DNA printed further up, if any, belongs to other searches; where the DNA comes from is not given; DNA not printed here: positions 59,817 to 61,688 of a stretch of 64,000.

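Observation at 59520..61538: Shared Cys-x-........-x3-Cys module between a small secreted protein and the neighbouring secreted protease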

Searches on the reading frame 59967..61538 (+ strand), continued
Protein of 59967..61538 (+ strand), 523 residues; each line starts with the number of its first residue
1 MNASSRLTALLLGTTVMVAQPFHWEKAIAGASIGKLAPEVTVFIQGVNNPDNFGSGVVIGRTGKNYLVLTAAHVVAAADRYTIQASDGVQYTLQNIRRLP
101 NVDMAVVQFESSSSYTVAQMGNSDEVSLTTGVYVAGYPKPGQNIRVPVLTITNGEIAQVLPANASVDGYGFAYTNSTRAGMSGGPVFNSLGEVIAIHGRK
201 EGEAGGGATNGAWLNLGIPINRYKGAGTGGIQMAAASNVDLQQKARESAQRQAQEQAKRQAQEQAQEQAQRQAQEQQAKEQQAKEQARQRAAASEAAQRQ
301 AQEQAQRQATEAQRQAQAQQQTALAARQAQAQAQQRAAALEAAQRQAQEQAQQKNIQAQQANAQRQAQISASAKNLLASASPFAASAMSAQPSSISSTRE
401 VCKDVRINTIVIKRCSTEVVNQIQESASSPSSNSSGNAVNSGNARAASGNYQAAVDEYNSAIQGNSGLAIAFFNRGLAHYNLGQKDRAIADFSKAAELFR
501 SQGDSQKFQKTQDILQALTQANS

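Call 15: find_homologous_proteins(query=window:59967-61535:+, max_evalue=1e-10)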
Query window:59967-61535:+ (523 aa): 182 proteins with E <= 1e-10 among 8000 candidates; the best 120 are listed.
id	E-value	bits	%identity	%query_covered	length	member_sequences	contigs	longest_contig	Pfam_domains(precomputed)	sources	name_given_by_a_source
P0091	0.0e+0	1036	100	97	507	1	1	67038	PF13365.13,PF13414.13,PF00515.35,PF07719.24,PF00089.33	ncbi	-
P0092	1.1e-269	913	80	98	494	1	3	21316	PF13365.13,PF13414.13,PF00515.35,PF07719.24,PF00089.33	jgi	jgi:Trypsin-like peptidase domain/TPR repeat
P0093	2.7e-266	902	80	97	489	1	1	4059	PF13365.13,PF13414.13,PF00515.35,PF07719.24,PF00089.33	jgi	jgi:Trypsin-like peptidase domain/TPR repeat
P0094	2.8e-261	885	88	50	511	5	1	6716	PF13365.13,PF13414.13,PF00515.35,PF00089.33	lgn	-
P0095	3.5e-261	885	91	50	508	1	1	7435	PF13365.13,PF13414.13,PF00515.35,PF00089.33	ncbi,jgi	jgi:tetratricopeptide (TPR) repeat protein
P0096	1.1e-255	867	82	97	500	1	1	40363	PF13365.13,PF13414.13,PF00515.35,PF07719.24,PF00089.33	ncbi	-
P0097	6.8e-237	805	80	97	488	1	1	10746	PF13365.13,PF13414.13,PF00515.35,PF00089.33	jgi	jgi:Trypsin-like peptidase domain/TPR repeat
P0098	6.8e-217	739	70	100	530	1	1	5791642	PF13365.13,PF13414.13,PF00515.35,PF00089.33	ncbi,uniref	ncbi:trypsin-like peptidase domain-containing protein [Altericista sp. CCNU0014]|uniref:trypsin-like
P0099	1.7e-203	695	68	98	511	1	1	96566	PF13365.13,PF13414.13,PF13371.13,PF00515.35,PF13432.13,PF07719.24,PF00089.33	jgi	jgi:tetratricopeptide (TPR) repeat protein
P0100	1.5e-202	692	67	98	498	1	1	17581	PF13365.13,PF13414.13,PF00515.35,PF13432.13,PF13181.13,PF07719.24,PF00089.33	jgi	jgi:tetratricopeptide (TPR) repeat protein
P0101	9.5e-200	682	83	46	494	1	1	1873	PF13365.13,PF13414.13,PF00515.35,PF07719.24,PF00089.33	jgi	jgi:Trypsin-like peptidase domain/Tetratricopeptide repeat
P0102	8.6e-199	679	73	54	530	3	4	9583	PF13365.13,PF13414.13,PF00515.35,PF13432.13,PF07719.24,PF00089.33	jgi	jgi:tetratricopeptide (TPR) repeat protein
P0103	5.0e-198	677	62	100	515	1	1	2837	PF13365.13,PF13414.13,PF00515.35,PF13432.13,PF07719.24,PF00089.33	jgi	jgi:tetratricopeptide (TPR) repeat protein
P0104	4.8e-197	673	73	54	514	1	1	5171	PF13365.13,PF13414.13,PF00515.35,PF13432.13,PF07719.24,PF00089.33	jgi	jgi:tetratricopeptide (TPR) repeat protein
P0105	8.5e-196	669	62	100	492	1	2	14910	PF13365.13,PF13414.13,PF00515.35,PF13424.13,PF13432.13,PF07719.24,PF00089.33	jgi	jgi:S1-C subfamily serine protease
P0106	3.3e-195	667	73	54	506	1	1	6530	PF13365.13,PF13414.13,PF00515.35,PF13424.13,PF13432.13,PF07719.24,PF00089.33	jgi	jgi:tetratricopeptide (TPR) repeat protein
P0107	7.5e-194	663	62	100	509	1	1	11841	PF13365.13,PF13414.13,PF00515.35,PF13432.13,PF07719.24,PF00089.33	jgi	jgi:Trypsin-like peptidase domain/TPR repeat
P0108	2.7e-193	661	63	100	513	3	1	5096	PF13365.13,PF13414.13,PF00515.35,PF03153.19,PF07719.24,PF00089.33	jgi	jgi:hypothetical protein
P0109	1.7e-192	658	64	100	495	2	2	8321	PF13365.13,PF13414.13,PF00515.35,PF07719.24,PF00089.33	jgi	jgi:S1-C subfamily serine protease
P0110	2.1e-192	658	64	100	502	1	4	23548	PF13365.13,PF13414.13,PF00515.35,PF13432.13,PF07719.24,PF00089.33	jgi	jgi:tetratricopeptide (TPR) repeat protein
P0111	2.2e-192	658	72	54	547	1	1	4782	PF13365.13,PF13414.13,PF00515.35,PF13432.13,PF07719.24,PF00089.33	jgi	jgi:tetratricopeptide (TPR) repeat protein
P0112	1.1e-191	656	72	53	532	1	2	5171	PF13365.13,PF13414.13,PF00515.35,PF07719.24,PF00089.33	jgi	jgi:tetratricopeptide (TPR) repeat protein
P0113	1.8e-188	645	62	100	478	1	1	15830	PF13365.13,PF13414.13,PF00515.35,PF13432.13,PF07719.24,PF00089.33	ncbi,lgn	-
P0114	1.2e-186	639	63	100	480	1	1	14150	PF13365.13,PF13414.13,PF00515.35,PF07719.24,PF00089.33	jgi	jgi:S1-C subfamily serine protease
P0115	2.4e-186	638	62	100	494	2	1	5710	PF13365.13,PF13414.13,PF00515.35,PF13432.13,PF07719.24,PF00089.33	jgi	jgi:flagellar biosynthesis GTPase FlhF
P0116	3.0e-186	638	61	100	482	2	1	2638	PF13365.13,PF13414.13,PF00515.35,PF13432.13,PF07719.24,PF00089.33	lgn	-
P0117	3.6e-186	638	61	100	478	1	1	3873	PF13365.13,PF13414.13,PF00515.35,PF00089.33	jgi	jgi:S1-C subfamily serine protease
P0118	3.7e-186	637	61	100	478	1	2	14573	PF13365.13,PF13414.13,PF00515.35,PF00089.33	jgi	jgi:Trypsin-like peptidase domain/TPR repeat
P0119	1.9e-185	635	62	100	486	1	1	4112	PF13365.13,PF13414.13,PF00515.35,PF07719.24,PF00089.33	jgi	jgi:hypothetical protein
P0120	2.5e-183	628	59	100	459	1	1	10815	PF13365.13,PF13414.13,PF00515.35,PF07719.24,PF00089.33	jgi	jgi:hypothetical protein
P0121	8.4e-183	626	59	35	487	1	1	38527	PF13365.13,PF13414.13,PF00515.35,PF07719.24,PF00089.33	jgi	jgi:tetratricopeptide (TPR) repeat protein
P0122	1.0e-181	623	58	100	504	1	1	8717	PF13365.13,PF13414.13,PF13371.13,PF00515.35,PF13432.13,PF13181.13,PF07719.24,PF00089.33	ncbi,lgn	ncbi:MAG: trypsin-like peptidase domain-containing protein [Thermosynechococcaceae cyanobacterium]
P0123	1.6e-181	622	59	100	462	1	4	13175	PF13365.13,PF13414.13,PF00515.35,PF13432.13,PF07719.24,PF00089.33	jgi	jgi:hypothetical protein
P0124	2.8e-181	621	61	100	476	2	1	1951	PF13365.13,PF13414.13,PF00515.35,PF07719.24,PF00089.33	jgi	jgi:S1-C subfamily serine protease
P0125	5.2e-180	617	58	100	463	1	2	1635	PF13365.13,PF13414.13,PF00515.35,PF13432.13,PF07719.24,PF00089.33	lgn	-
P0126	9.1e-180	616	58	100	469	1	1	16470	PF13365.13,PF13414.13,PF00515.35,PF13432.13,PF07719.24,PF00089.33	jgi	jgi:S1-C subfamily serine protease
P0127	3.6e-179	614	61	100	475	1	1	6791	PF13365.13,PF13414.13,PF00515.35,PF13432.13,PF07719.24,PF00089.33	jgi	jgi:Trypsin-like peptidase domain/TPR repeat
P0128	3.6e-164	565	78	43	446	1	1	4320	PF13365.13,PF13414.13,PF00515.35,PF13432.13,PF07719.24,PF00089.33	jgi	jgi:S1-C subfamily serine protease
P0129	1.5e-163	563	57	100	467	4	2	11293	PF13365.13,PF13414.13,PF00515.35,PF13432.13,PF07719.24,PF00089.33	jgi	jgi:tetratricopeptide (TPR) repeat protein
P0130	5.0e-160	551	69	49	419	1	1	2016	PF13365.13,PF13414.13,PF00515.35,PF07719.24,PF00089.33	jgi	jgi:S1-C subfamily serine protease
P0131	1.1e-155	537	70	43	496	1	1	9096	PF13365.13,PF13414.13,PF00515.35,PF13432.13,PF13181.13,PF07719.24,PF00089.33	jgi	jgi:serine protease Do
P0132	2.9e-155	536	48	36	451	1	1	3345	PF13365.13,PF13414.13,PF00515.35,PF13432.13,PF13181.13,PF07719.24,PF00089.33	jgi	jgi:hypothetical protein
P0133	2.2e-154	533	70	43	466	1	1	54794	PF13365.13,PF13414.13,PF00515.35,PF13424.13,PF13432.13,PF13181.13,PF07719.24,PF00089.33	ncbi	-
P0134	1.3e-153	530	66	45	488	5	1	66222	PF13365.13,PF13414.13,PF00515.35,PF07719.24,PF00089.33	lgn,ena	-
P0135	1.8e-153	530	62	44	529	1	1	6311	PF13365.13,PF13414.13,PF00515.35,PF13181.13,PF07719.24,PF00089.33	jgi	jgi:DNA segregation ATPase FtsK/SpoIIIE-like protein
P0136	1.1e-152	527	54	100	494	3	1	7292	PF13365.13,PF13414.13,PF00515.35,PF13181.13,PF07719.24,PF00089.33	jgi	jgi:S1-C subfamily serine protease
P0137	4.9e-150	518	53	100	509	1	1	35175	PF13365.13,PF13414.13,PF00515.35,PF13432.13,PF13181.13,PF07719.24,PF00089.33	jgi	jgi:serine protease Do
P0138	1.1e-149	517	52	29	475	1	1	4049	PF13365.13,PF13414.13,PF00515.35,PF07719.24,PF00089.33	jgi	jgi:flagellar biosynthesis GTPase FlhF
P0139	1.2e-148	514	51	100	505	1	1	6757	PF13365.13,PF13414.13,PF00515.35,PF13432.13,PF13181.13,PF07719.24,PF00089.33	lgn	-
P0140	1.9e-148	513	56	32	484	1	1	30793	PF13365.13,PF13414.13,PF00515.35,PF13432.13,PF13181.13,PF07719.24,PF00089.33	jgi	jgi:tetratricopeptide (TPR) repeat protein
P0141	4.5e-147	509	51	100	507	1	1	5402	PF13365.13,PF13414.13,PF00515.35,PF13432.13,PF13181.13,PF07719.24,PF00089.33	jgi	jgi:Trypsin-like peptidase domain/TPR repeat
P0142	3.1e-146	506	52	100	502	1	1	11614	PF13365.13,PF13414.13,PF00515.35,PF13432.13,PF00089.33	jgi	jgi:serine protease Do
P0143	7.1e-146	505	70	43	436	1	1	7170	PF13365.13,PF13414.13,PF00515.35,PF07719.24,PF00089.33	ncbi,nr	ncbi:MAG: tetratricopeptide repeat protein [Acaryochloridaceae cyanobacterium RU_4_10]|nr:tetratrico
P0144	1.1e-145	504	52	100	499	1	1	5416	PF13365.13,PF13414.13,PF00515.35,PF13432.13,PF13181.13,PF07719.24,PF00089.33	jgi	jgi:serine protease Do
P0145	3.0e-145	503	50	100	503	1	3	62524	PF13365.13,PF13414.13,PF00515.35,PF13181.13,PF07719.24,PF00089.33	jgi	jgi:S1-C subfamily serine protease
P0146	2.4e-142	493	51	100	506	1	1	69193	PF13365.13,PF13414.13,PF00515.35,PF13432.13,PF00089.33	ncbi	-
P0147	3.3e-142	493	51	100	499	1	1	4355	PF13365.13,PF13414.13,PF00515.35,PF13432.13,PF13181.13,PF07719.24,PF00089.33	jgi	jgi:flagellar biosynthesis GTPase FlhF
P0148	1.0e-140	488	51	99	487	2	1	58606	PF13365.13,PF13414.13,PF00515.35,PF13432.13,PF13181.13,PF07719.24,PF00089.33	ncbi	-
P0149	6.4e-140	485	48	100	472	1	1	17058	PF13365.13,PF13414.13,PF00515.35,PF13432.13,PF13181.13,PF07719.24,PF00089.33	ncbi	-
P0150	7.2e-139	482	56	51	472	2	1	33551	PF13365.13,PF13414.13,PF00515.35,PF13432.13,PF13181.13,PF07719.24,PF00089.33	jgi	jgi:serine protease Do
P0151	1.2e-137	478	62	44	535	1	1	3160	PF13365.13,PF13414.13,PF07719.24,PF00089.33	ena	-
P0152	8.1e-135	468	50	100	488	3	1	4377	PF13365.13,PF13414.13,PF00515.35,PF13432.13,PF13181.13,PF07719.24,PF00089.33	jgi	jgi:hypothetical protein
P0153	6.7e-130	452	48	99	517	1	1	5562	PF13431.13,PF13365.13,PF13414.13,PF00515.35,PF13432.13,PF13181.13,PF07719.24,PF00089.33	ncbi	-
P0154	2.3e-129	450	69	62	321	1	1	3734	PF13365.13,PF00089.33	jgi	jgi:serine protease Do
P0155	2.2e-126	441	44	98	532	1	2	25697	PF13365.13,PF13414.13,PF00515.35,PF00089.33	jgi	jgi:hypothetical protein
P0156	5.1e-125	436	44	99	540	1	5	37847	PF13365.13,PF13414.13,PF00515.35,PF13181.13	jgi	jgi:hypothetical protein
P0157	2.2e-124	434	46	96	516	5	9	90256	PF13365.13,PF13414.13,PF00515.35,PF13181.13,PF00089.33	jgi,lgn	jgi:hypothetical protein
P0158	3.0e-123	430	58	44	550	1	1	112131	PF13431.13,PF13365.13,PF08017.17,PF13414.13,PF00515.35,PF13432.13,PF13181.13,PF07719.24,PF00089.33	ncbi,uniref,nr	ncbi:tetratricopeptide repeat protein [Synechococcales cyanobacterium C]|uniref:Tetratricopeptide re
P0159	1.4e-122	428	44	99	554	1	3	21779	PF13365.13,PF13414.13,PF00515.35,PF13181.13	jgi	jgi:hypothetical protein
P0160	9.9e-120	419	45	93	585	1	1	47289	PF13365.13,PF13414.13,PF00515.35,PF13432.13,PF13181.13,PF07719.24,PF00089.33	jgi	jgi:hypothetical protein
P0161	5.8e-118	413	61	51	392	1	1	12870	PF13365.13,PF00089.33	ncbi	ncbi:MAG TPA: serine protease, partial [Stenomitos sp.]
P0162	5.4e-104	367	60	61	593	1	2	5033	PF13365.13,PF00656.28,PF00089.33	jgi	jgi:hypothetical protein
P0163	2.7e-97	345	61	44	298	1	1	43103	PF13365.13,PF00089.33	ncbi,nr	ncbi:MAG: serine protease, partial [Thermosynechococcaceae cyanobacterium MS004]|nr:serine protease 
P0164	4.0e-84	301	56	41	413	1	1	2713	PF13365.13,PF00089.33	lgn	-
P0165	3.7e-80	288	51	43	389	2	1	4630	PF13365.13,PF13414.13,PF00515.35,PF13424.13,PF13432.13,PF07719.24,PF00089.33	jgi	jgi:hypothetical protein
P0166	2.2e-77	279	53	43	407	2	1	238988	PF13431.13,PF13365.13,PF13414.13,PF00515.35,PF13432.13,PF13181.13,PF07719.24,PF00089.33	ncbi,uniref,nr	ncbi:tetratricopeptide repeat-containing S1 family peptidase [Lyngbya confervoides]|uniref:Trypsin-l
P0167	6.9e-74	268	40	43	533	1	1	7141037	PF13431.13,PF13365.13,PF23914.2,PF13414.13,PF20722.4,PF13176.13,PF13428.13,PF13374.13,PF14559.13,PF24575.2,PF25575.1,PF10516.16,PF13371.13,PF00515.35,PF13424.13,PF21033.5,PF13432.13,PF13181.13,PF07719.24,PF13174.13,PF00089.33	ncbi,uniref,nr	ncbi:serine protease [Nostoc sp. MS1]|uniref:serine protease n=1 Tax=Nostoc sp. MS1 TaxID=2764711 Re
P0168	9.4e-72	261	50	49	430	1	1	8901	PF25575.1,PF13365.13,PF13414.13,PF00515.35,PF07719.24,PF00089.33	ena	-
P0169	1.8e-71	260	46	41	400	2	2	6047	PF13365.13,PF13414.13,PF00515.35,PF07719.24,PF00089.33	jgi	jgi:hypothetical protein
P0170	8.3e-69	251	45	41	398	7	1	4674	PF13365.13,PF13414.13,PF00515.35,PF13432.13,PF13181.13,PF07719.24,PF00089.33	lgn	-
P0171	1.3e-65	240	41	41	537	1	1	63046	PF03704.24,PF13414.13,PF12569.15,PF13374.13,PF24575.2,PF00515.35,PF13424.13,PF13429.13,PF25524.2,PF07719.24,PF13174.13,PF25063.1,PF13431.13,PF13365.13,PF23914.2,PF13176.13,PF13428.13,PF14559.13,PF25575.1,PF10516.16,PF13371.13,PF12895.14,PF21033.5,PF13432.13,PF13181.13,PF01239.29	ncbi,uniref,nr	ncbi:tetratricopeptide repeat-containing S1 family peptidase [Merismopedia glauca]|uniref:Uncharacte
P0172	2.6e-57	213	37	47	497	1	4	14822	PF13365.13,PF05579.20,PF00949.28,PF00089.33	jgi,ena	jgi:S1-C subfamily serine protease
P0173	1.5e-56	210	42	46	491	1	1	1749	PF13431.13,PF13365.13,PF13414.13,PF05579.20,PF13428.13,PF14559.13,PF24575.2,PF13371.13,PF00515.35,PF13424.13,PF21033.5,PF13432.13,PF13429.13,PF13181.13,PF01239.29,PF07719.24,PF13174.13,PF00089.33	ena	-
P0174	8.0e-56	208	35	38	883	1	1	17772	PF03704.24,PF13431.13,PF13365.13,PF13414.13,PF12569.15,PF13428.13,PF13374.13,PF13371.13,PF00515.35,PF13424.13,PF13432.13,PF13181.13,PF01239.29,PF07719.24,PF13174.13,PF00089.33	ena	-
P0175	7.7e-55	205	38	47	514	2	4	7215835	PF03704.24,PF16068.11,PF13414.13,PF12569.15,PF13374.13,PF07721.21,PF24575.2,PF00515.35,PF13424.13,PF07719.24,PF13174.13,PF20308.5,PF13431.13,PF13365.13,PF23914.2,PF13428.13,PF25064.2,PF14559.13,PF25575.1,PF18903.6,PF13371.13,PF17874.8,PF21033.5,PF13432.13,PF06552.19,PF13181.13,PF01239.29,PF00089.33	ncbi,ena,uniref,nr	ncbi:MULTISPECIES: serine protease [Planktothricoides]|uniref:Tetratricopeptide repeat protein n=2 T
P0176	2.4e-54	203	42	46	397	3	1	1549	PF13431.13,PF13365.13,PF13414.13,PF13371.13,PF00515.35,PF13424.13,PF13432.13,PF13428.13,PF13181.13,PF07719.24,PF00089.33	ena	-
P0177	1.4e-53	201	40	46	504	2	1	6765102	PF13431.13,PF13365.13,PF23914.2,PF13414.13,PF13428.13,PF14559.13,PF25575.1,PF13371.13,PF00515.35,PF09575.16,PF12895.14,PF13424.13,PF21033.5,PF13432.13,PF13429.13,PF13181.13,PF01239.29,PF07719.24,PF13174.13,PF00089.33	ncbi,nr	ncbi:tetratricopeptide repeat protein [Nostoc sp. TCL26-01]|nr:tetratricopeptide repeat protein [Nos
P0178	3.4e-53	199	26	89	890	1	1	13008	PF13431.13,PF13365.13,PF23914.2,PF13414.13,PF12569.15,PF13428.13,PF14559.13,PF13371.13,PF00515.35,PF13424.13,PF13432.13,PF13181.13,PF07719.24,PF13174.13,PF00089.33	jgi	jgi:tetratricopeptide (TPR) repeat protein/S1-C subfamily serine protease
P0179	4.2e-52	196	41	41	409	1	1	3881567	PF13431.13,PF13365.13,PF13414.13,PF13428.13,PF13374.13,PF14559.13,PF25575.1,PF13371.13,PF00515.35,PF13424.13,PF21033.5,PF13432.13,PF13181.13,PF07719.24,PF13174.13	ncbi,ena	-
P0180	6.1e-52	195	28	95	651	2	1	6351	PF13431.13,PF13365.13,PF23914.2,PF13414.13,PF12569.15,PF13428.13,PF14559.13,PF25575.1,PF13371.13,PF00515.35,PF12895.14,PF13424.13,PF21033.5,PF13432.13,PF13181.13,PF07719.24,PF13174.13,PF00089.33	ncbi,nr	ncbi:MAG: tetratricopeptide repeat protein [Rivularia sp. ALOHA_DT_140]|nr:tetratricopeptide repeat 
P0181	1.2e-51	194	35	33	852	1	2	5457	PF13431.13,PF13365.13,PF13414.13,PF05579.20,PF13428.13,PF13371.13,PF00515.35,PF13424.13,PF13432.13,PF13181.13,PF07719.24,PF00089.33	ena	-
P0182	9.5e-51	191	38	44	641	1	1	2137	PF13431.13,PF13365.13,PF23914.2,PF25062.2,PF13414.13,PF12569.15,PF13428.13,PF14559.13,PF25575.1,PF13371.13,PF00515.35,PF13424.13,PF21033.5,PF13432.13,PF13181.13,PF01239.29,PF07719.24,PF13174.13,PF00089.33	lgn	-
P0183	1.4e-50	191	53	35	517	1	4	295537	PF13365.13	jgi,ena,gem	-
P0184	7.6e-50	188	23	85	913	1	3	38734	PF13431.13,PF13365.13,PF23914.2,PF13414.13,PF13428.13,PF13374.13,PF14559.13,PF13371.13,PF00515.35,PF13424.13,PF21033.5,PF13432.13,PF13181.13,PF07719.24,PF13174.13,PF00089.33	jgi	jgi:tetratricopeptide (TPR) repeat protein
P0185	2.2e-49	187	39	43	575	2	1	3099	PF13431.13,PF13365.13,PF13414.13,PF05579.20,PF12569.15,PF13428.13,PF13371.13,PF00515.35,PF13424.13,PF13432.13,PF13181.13,PF07719.24,PF13174.13,PF00089.33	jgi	jgi:tetratricopeptide (TPR) repeat protein/S1-C subfamily serine protease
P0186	3.5e-49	186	39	41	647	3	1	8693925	PF13431.13,PF13365.13,PF23914.2,PF25062.2,PF13414.13,PF12569.15,PF13428.13,PF14559.13,PF25575.1,PF13371.13,PF00515.35,PF12895.14,PF13424.13,PF21033.5,PF13432.13,PF13181.13,PF07719.24,PF13174.13,PF00089.33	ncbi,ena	-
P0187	4.8e-48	182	29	86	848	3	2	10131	PF13431.13,PF13365.13,PF23914.2,PF13414.13,PF13428.13,PF13374.13,PF13371.13,PF00515.35,PF13424.13,PF13432.13,PF13181.13,PF07719.24,PF00089.33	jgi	-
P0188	8.0e-48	182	40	42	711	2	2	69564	PF13431.13,PF13365.13,PF23914.2,PF13414.13,PF05579.20,PF13428.13,PF25064.2,PF13374.13,PF14559.13,PF13371.13,PF00515.35,PF13424.13,PF21033.5,PF13432.13,PF13181.13,PF01239.29,PF07719.24,PF13174.13,PF00089.33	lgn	-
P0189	1.4e-47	181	34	32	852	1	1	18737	PF13431.13,PF13365.13,PF13414.13,PF13428.13,PF13374.13,PF13371.13,PF00515.35,PF13424.13,PF13432.13,PF13181.13,PF07719.24,PF00089.33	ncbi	-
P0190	4.5e-47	179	27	89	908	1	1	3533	PF13431.13,PF13365.13,PF23914.2,PF13414.13,PF13428.13,PF13374.13,PF14559.13,PF25575.1,PF10516.16,PF13371.13,PF00515.35,PF13424.13,PF21033.5,PF13432.13,PF13181.13,PF07719.24,PF13174.13,PF00089.33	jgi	jgi:tetratricopeptide (TPR) repeat protein/S1-C subfamily serine protease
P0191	5.2e-47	179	35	33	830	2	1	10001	PF13431.13,PF13365.13,PF23914.2,PF13414.13,PF05579.20,PF13428.13,PF13371.13,PF00515.35,PF10459.16,PF13424.13,PF13432.13,PF13181.13,PF07719.24,PF00089.33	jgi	jgi:tetratricopeptide (TPR) repeat protein/S1-C subfamily serine protease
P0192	1.4e-46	178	36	32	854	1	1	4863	PF13431.13,PF13365.13,PF23914.2,PF13414.13,PF13428.13,PF13374.13,PF13371.13,PF00515.35,PF13424.13,PF13432.13,PF13181.13,PF07719.24,PF13174.13,PF00089.33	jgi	jgi:tetratricopeptide (TPR) repeat protein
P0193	3.9e-46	176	39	41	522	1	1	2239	PF13431.13,PF13365.13,PF13414.13,PF05579.20,PF13428.13,PF13374.13,PF14559.13,PF25575.1,PF13371.13,PF00515.35,PF13424.13,PF21033.5,PF13432.13,PF13181.13,PF07719.24,PF13174.13,PF00089.33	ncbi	ncbi:MAG: tetratricopeptide repeat-containing serine protease family protein [Cyanobacteria bacteriu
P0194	4.4e-46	176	34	34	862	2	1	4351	PF13431.13,PF13365.13,PF23914.2,PF13414.13,PF12569.15,PF13428.13,PF14559.13,PF13371.13,PF00515.35,PF13424.13,PF13432.13,PF13181.13,PF07719.24,PF13174.13,PF00089.33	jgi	jgi:tetratricopeptide (TPR) repeat protein/S1-C subfamily serine protease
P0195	4.8e-46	176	34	36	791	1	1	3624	PF13431.13,PF13365.13,PF12862.14,PF13414.13,PF12569.15,PF13428.13,PF13371.13,PF00515.35,PF13424.13,PF21033.5,PF13432.13,PF13181.13,PF07719.24,PF13174.13,PF00089.33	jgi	jgi:tetratricopeptide (TPR) repeat protein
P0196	1.2e-45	174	25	87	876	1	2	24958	PF13431.13,PF13365.13,PF23914.2,PF13414.13,PF13428.13,PF14559.13,PF13371.13,PF00515.35,PF13424.13,PF13432.13,PF13429.13,PF13181.13,PF07719.24,PF13174.13,PF00089.33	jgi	jgi:tetratricopeptide (TPR) repeat protein/S1-C subfamily serine protease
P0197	2.7e-45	173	35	44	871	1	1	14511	PF13431.13,PF13365.13,PF13414.13,PF13428.13,PF13374.13,PF14559.13,PF13371.13,PF00515.35,PF13424.13,PF13432.13,PF13181.13,PF01239.29,PF07719.24,PF13174.13,PF00089.33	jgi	jgi:tetratricopeptide (TPR) repeat protein/S1-C subfamily serine protease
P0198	8.1e-45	172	35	33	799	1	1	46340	PF13431.13,PF13365.13,PF23914.2,PF13414.13,PF13428.13,PF14559.13,PF13371.13,PF00515.35,PF13424.13,PF13432.13,PF13429.13,PF13181.13,PF07719.24,PF13174.13,PF00089.33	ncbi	-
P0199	1.2e-44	171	40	38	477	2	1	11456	PF13431.13,PF13365.13,PF13414.13,PF05579.20,PF13428.13,PF14559.13,PF25575.1,PF13371.13,PF00515.35,PF12895.14,PF13424.13,PF13432.13,PF13181.13,PF07719.24,PF00089.33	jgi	jgi:tetratricopeptide (TPR) repeat protein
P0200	1.6e-43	167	36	42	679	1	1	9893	PF03704.24,PF13431.13,PF13365.13,PF23914.2,PF25062.2,PF13414.13,PF13428.13,PF14559.13,PF25575.1,PF13371.13,PF00515.35,PF12895.14,PF13424.13,PF21033.5,PF13432.13,PF13181.13,PF07719.24,PF13174.13,PF00089.33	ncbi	-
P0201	2.8e-43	167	25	92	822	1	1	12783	PF13431.13,PF13365.13,PF23914.2,PF13414.13,PF13428.13,PF13374.13,PF14559.13,PF13371.13,PF00515.35,PF12895.14,PF13424.13,PF13432.13,PF13181.13,PF07719.24,PF13174.13,PF00089.33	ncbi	ncbi:MAG: trypsin-like peptidase domain-containing protein [Rivularia sp. (in: cyanobacteria)]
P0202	5.1e-43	166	35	49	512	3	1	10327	PF13431.13,PF13365.13,PF13414.13,PF13371.13,PF05579.20,PF00515.35,PF13424.13,PF13432.13,PF13181.13,PF07719.24,PF00089.33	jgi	jgi:tetratricopeptide (TPR) repeat protein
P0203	2.5e-42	164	36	43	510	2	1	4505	PF13431.13,PF13365.13,PF13414.13,PF05579.20,PF13428.13,PF13371.13,PF00515.35,PF13424.13,PF13432.13,PF13181.13,PF07719.24,PF13174.13,PF00089.33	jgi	jgi:tetratricopeptide (TPR) repeat protein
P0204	9.5e-42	162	36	28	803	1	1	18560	PF13431.13,PF13365.13,PF23914.2,PF13414.13,PF13428.13,PF13374.13,PF13371.13,PF00515.35,PF13424.13,PF13432.13,PF13181.13,PF07719.24,PF00089.33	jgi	jgi:tetratricopeptide (TPR) repeat protein/S1-C subfamily serine protease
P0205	1.7e-41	161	34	45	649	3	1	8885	PF03704.24,PF13431.13,PF13365.13,PF23914.2,PF13414.13,PF12569.15,PF13428.13,PF13374.13,PF14559.13,PF25575.1,PF13371.13,PF00515.35,PF13424.13,PF21033.5,PF13432.13,PF13181.13,PF07719.24,PF13174.13,PF00089.33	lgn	-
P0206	7.7e-41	159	41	37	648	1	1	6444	PF13431.13,PF13365.13,PF23914.2,PF13414.13,PF25570.2,PF12569.15,PF13428.13,PF14559.13,PF25575.1,PF13371.13,PF00515.35,PF12895.14,PF13424.13,PF21033.5,PF13432.13,PF13181.13,PF07719.24,PF13174.13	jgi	jgi:tetratricopeptide (TPR) repeat protein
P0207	7.8e-41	159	37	42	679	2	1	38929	PF03704.24,PF13431.13,PF13365.13,PF23914.2,PF13414.13,PF13428.13,PF14559.13,PF25575.1,PF13371.13,PF00515.35,PF13424.13,PF21033.5,PF13432.13,PF13181.13,PF07719.24,PF13174.13,PF00089.33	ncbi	-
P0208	5.7e-40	156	39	43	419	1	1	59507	PF13431.13,PF13365.13,PF13414.13,PF05579.20,PF00515.35,PF13432.13,PF13181.13,PF07719.24,PF00089.33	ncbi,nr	ncbi:MAG: tetratricopeptide repeat protein [Acaryochloridaceae cyanobacterium SU_2_1]|nr:tetratricop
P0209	6.9e-40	156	39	37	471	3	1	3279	PF13431.13,PF13365.13,PF13414.13,PF13371.13,PF00515.35,PF13432.13,PF13181.13,PF07719.24,PF00089.33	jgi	jgi:Flp pilus assembly protein TadD/V8-like Glu-specific endopeptidase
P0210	9.1e-40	155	37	31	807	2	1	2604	PF03704.24,PF13431.13,PF13365.13,PF13414.13,PF13428.13,PF13371.13,PF00515.35,PF13424.13,PF13432.13,PF13181.13,PF07719.24,PF00089.33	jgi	jgi:tetratricopeptide (TPR) repeat protein/S1-C subfamily serine protease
